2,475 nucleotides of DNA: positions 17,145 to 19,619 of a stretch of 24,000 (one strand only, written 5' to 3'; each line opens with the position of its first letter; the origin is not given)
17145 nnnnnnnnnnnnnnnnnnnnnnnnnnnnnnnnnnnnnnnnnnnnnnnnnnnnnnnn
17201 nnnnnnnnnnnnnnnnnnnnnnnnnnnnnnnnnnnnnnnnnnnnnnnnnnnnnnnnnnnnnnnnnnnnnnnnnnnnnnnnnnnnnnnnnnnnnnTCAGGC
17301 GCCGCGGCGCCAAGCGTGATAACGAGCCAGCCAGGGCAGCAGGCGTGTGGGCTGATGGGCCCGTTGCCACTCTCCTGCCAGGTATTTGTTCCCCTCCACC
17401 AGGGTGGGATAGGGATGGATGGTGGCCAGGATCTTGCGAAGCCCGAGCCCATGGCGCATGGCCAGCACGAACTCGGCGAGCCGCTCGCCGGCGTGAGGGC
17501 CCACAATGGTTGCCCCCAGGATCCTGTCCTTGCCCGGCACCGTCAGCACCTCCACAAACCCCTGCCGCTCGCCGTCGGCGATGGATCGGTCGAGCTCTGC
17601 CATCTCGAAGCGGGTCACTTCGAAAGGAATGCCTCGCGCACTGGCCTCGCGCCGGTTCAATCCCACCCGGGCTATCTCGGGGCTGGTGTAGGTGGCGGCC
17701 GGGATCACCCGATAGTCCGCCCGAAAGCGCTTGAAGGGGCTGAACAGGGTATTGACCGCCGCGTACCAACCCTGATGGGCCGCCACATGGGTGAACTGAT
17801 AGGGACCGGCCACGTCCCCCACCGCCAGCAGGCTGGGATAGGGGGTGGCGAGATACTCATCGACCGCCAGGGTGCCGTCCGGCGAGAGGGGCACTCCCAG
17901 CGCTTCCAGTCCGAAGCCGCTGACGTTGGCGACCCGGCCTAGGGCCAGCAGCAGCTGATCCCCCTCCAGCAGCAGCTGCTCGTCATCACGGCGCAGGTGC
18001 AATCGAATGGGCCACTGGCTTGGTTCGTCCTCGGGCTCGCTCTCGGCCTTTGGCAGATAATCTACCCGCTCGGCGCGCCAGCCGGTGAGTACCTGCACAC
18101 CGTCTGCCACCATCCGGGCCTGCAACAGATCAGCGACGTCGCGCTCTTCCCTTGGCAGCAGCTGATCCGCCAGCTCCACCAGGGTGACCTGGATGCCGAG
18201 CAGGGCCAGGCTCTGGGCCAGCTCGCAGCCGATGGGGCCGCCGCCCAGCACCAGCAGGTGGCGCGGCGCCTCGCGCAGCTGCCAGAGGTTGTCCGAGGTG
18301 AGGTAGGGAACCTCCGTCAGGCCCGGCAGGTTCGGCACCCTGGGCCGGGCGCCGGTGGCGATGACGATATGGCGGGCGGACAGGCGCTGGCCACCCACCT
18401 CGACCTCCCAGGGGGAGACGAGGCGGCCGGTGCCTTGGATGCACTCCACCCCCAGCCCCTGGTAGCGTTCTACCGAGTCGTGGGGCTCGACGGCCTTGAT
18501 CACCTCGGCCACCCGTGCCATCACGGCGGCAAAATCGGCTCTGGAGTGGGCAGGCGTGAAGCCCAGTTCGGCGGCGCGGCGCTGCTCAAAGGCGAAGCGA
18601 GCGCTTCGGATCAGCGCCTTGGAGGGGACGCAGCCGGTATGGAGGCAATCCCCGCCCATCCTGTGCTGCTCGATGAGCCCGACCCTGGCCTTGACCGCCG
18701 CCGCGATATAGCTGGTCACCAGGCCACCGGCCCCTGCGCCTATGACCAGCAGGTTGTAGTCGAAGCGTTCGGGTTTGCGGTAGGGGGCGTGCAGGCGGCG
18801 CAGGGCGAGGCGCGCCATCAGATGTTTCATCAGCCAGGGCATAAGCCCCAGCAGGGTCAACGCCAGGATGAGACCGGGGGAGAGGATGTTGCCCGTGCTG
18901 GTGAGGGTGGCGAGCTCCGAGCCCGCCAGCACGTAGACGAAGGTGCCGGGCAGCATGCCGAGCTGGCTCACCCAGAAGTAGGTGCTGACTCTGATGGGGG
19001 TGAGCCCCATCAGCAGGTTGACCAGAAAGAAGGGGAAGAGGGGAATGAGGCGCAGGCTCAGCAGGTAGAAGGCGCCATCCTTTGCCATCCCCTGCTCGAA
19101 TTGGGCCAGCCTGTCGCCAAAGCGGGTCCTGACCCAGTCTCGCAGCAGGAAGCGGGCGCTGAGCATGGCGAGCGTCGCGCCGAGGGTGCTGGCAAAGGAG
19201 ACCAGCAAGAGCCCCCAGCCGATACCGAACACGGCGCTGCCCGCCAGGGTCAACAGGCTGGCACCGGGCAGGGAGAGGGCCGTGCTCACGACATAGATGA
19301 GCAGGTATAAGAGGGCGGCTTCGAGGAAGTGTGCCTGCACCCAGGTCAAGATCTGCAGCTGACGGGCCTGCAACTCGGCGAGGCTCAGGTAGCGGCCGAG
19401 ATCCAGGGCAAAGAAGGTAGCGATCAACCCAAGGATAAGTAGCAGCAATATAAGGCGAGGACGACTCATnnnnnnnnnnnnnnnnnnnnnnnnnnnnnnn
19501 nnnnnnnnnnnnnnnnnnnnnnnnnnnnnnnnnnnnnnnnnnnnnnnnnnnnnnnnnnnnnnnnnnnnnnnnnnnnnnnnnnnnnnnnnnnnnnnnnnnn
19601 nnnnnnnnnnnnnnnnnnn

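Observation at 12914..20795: ynj-like cluster rebuilt around a membrane-tethered disulfide reductase: candidate uncharacterised import/redox/lipid-transfer system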

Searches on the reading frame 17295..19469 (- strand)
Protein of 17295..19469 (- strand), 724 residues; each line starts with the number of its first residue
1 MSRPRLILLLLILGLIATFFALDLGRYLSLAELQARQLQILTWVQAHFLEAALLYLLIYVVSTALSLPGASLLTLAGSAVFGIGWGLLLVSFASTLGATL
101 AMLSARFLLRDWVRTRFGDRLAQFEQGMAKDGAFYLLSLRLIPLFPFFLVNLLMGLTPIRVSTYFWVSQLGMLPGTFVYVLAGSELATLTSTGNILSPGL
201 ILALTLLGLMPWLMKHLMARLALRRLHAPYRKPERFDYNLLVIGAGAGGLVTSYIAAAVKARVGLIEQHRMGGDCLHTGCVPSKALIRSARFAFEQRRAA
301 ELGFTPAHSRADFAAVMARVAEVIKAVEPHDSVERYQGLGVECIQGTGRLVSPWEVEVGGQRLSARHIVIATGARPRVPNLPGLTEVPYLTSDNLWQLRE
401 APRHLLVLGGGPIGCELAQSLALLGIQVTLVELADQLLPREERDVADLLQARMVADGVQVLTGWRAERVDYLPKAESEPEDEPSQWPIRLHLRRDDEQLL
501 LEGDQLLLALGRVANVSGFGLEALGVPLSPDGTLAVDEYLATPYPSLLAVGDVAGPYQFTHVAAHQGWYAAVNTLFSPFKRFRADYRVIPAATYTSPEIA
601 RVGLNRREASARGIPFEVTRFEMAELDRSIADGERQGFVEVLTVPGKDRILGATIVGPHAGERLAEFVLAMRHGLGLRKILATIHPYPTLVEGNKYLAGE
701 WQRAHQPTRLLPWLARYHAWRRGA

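Call 5: search_protein_families(library=pfam, proteins=[window:17295-19469:-])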
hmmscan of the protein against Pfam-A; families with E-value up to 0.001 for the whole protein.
window:17295-19469:- (724 aa): 8 families
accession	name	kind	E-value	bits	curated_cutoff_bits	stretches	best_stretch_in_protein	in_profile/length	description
PF07992.20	Pyr_redox_2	-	5.2e-55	187.3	26.1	1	238-567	1-291/291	Pyridine nucleotide-disulphide oxidoreductase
PF02852.28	Pyr_redox_dim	-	4.4e-27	94.9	25.3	1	589-693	1-105/110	Pyridine nucleotide-disulphide oxidoreductase, dimerisation domain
PF09335.16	VTT_dom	-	1.3e-21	77.8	33.9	1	71-184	4-122/123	VTT domain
PF00070.33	Pyr_redox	-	4e-17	62.9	22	1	404-470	1-67/82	Pyridine nucleotide-disulphide oxidoreductase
PF13738.12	Pyr_redox_3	-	2.4e-06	27.5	30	1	241-439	1-201/305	Pyridine nucleotide-disulphide oxidoreductase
PF13450.12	NAD_binding_8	-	1.8e-05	25.3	21.9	0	242-275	1-35/68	NAD(P)-binding Rossmann-like domain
PF03486.20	HI0933_like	-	0.00015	21.7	50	0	239-272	2-35/244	HI0933-like protein Rossmann domain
PF01134.28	GIDA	-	0.00016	21.3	22.1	0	240-290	2-50/391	Glucose inhibited division protein A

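Call 6: search_protein_families(library=ncbifam, proteins=[window:17295-19469:-])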
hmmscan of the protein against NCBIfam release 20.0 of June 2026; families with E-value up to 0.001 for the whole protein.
window:17295-19469:- (724 aa): 50 families (the best 25 are shown)
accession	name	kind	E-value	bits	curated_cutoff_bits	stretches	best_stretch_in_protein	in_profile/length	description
NF004991.0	PRK06370.1-3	subfamily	1.4e-140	469.3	620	1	237-720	35-506/509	FAD-containing oxidoreductase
TIGR01350.1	lipoamide_DH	equivalog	7.5e-102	341.4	408.8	1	238-694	2-447/461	dihydrolipoyl dehydrogenase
TIGR02053.1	MerA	equivalog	9e-99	331.6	454.45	1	238-700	1-452/465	mercury(II) reductase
NF004947.0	PRK06292.2-5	equivalog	1.3e-80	271.6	592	1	237-692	3-449/474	dihydrolipoyl dehydrogenase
NF004992.0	PRK06370.1-4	equivalog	3.2e-80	269.8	629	1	238-692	5-446/459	FAD-containing oxidoreductase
NF004946.0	PRK06292.2-4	subfamily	6.4e-79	265.9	634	1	237-693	3-462/487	dihydrolipoyl dehydrogenase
NF004776.0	PRK06116.1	equivalog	2.8e-78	263.9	480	1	236-690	3-442/450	glutathione-disulfide reductase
TIGR01424.1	gluta_reduc_2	equivalog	1.2e-71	241.7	606.05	1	236-692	1-440/446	glutathione-disulfide reductase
NF005883.0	PRK07845.1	equivalog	2.6e-71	241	479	1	240-691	5-449/466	NAD(P)H-quinone dehydrogenase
NF004943.0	PRK06292.2-1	equivalog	3.2e-71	240.5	432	1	237-697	3-451/456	dihydrolipoyl dehydrogenase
NF005884.0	PRK07846.1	equivalog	2.7e-70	237.2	501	1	237-682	3-431/454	mycothione reductase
NF003585.0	PRK05249.1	equivalog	1.9e-68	231.2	465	1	234-696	3-452/464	Si-specific NAD(P)(+) transhydrogenase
NF010311.1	PRK13748.1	subfamily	2.6e-66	224.6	600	1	237-700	97-547/560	mercury(II) reductase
NF004990.0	PRK06370.1-1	equivalog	4.3e-62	210.3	842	1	238-692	5-446/459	FAD-containing oxidoreductase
NF004939.0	PRK06292.1-1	equivalog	5.7e-62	209.9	435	1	237-693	5-450/476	dihydrolipoyl dehydrogenase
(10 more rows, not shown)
